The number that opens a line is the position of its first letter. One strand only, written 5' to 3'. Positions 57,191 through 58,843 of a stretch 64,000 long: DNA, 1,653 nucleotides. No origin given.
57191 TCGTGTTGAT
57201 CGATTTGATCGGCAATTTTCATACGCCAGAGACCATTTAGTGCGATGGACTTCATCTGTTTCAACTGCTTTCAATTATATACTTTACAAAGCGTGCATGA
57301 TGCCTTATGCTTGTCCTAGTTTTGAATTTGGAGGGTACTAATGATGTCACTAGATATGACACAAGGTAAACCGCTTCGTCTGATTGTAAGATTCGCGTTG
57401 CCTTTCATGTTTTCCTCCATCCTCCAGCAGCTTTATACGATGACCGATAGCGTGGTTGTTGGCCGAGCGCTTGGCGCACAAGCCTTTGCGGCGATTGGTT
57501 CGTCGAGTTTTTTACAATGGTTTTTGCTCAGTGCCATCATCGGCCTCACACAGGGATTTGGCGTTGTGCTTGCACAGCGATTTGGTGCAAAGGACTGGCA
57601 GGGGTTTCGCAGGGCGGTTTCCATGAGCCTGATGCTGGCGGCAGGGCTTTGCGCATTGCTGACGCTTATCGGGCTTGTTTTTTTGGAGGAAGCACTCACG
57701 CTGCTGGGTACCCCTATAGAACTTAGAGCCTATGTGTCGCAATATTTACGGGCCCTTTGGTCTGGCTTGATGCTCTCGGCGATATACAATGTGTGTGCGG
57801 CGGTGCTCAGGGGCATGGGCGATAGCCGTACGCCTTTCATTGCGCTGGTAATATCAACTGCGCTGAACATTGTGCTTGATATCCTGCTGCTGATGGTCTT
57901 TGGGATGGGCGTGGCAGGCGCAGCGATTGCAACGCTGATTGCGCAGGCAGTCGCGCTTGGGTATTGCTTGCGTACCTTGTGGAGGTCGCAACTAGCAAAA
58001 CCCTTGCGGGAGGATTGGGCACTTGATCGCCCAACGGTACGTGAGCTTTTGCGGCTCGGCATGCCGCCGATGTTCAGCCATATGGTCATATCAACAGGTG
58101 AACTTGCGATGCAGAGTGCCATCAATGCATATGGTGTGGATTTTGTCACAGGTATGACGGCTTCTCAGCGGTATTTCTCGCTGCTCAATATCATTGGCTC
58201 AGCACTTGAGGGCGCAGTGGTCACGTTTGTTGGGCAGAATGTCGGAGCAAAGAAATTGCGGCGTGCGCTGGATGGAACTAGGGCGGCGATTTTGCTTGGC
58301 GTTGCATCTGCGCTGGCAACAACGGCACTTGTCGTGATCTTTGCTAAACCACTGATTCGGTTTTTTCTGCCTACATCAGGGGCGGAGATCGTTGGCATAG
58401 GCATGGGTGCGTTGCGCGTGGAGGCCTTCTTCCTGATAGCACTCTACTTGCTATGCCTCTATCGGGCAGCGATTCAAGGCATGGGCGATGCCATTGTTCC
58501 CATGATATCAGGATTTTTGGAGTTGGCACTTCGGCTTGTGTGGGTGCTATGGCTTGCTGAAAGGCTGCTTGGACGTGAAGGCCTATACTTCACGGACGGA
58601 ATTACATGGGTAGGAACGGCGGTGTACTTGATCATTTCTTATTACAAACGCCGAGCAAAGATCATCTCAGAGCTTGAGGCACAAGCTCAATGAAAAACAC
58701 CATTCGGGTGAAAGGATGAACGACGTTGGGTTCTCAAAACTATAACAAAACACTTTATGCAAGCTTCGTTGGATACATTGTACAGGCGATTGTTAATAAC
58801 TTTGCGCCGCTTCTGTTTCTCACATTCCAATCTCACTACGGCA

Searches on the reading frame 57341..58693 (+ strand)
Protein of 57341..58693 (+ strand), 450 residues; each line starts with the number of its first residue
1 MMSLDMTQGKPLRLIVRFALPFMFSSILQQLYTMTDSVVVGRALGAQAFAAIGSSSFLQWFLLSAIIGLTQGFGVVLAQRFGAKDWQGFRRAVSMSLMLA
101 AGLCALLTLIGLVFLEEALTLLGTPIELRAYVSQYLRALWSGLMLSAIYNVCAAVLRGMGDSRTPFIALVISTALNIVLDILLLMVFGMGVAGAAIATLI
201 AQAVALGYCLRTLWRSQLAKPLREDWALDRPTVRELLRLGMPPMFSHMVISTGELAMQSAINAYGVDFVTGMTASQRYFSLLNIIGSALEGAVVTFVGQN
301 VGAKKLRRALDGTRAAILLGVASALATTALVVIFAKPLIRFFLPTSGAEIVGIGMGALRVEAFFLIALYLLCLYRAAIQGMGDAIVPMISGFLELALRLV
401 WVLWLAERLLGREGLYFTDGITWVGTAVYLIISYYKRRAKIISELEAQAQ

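Call 85: search_protein_families(library=pfam, proteins=[window:57341-58693:+], max_evalue=0.1)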
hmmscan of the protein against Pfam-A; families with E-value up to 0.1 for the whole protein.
window:57341-58693:+ (450 aa): 1 family
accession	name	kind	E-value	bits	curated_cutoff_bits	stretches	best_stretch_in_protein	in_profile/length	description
PF01554.23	MatE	-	2.9e-44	151.1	24.9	2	21-181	1-160/161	MatE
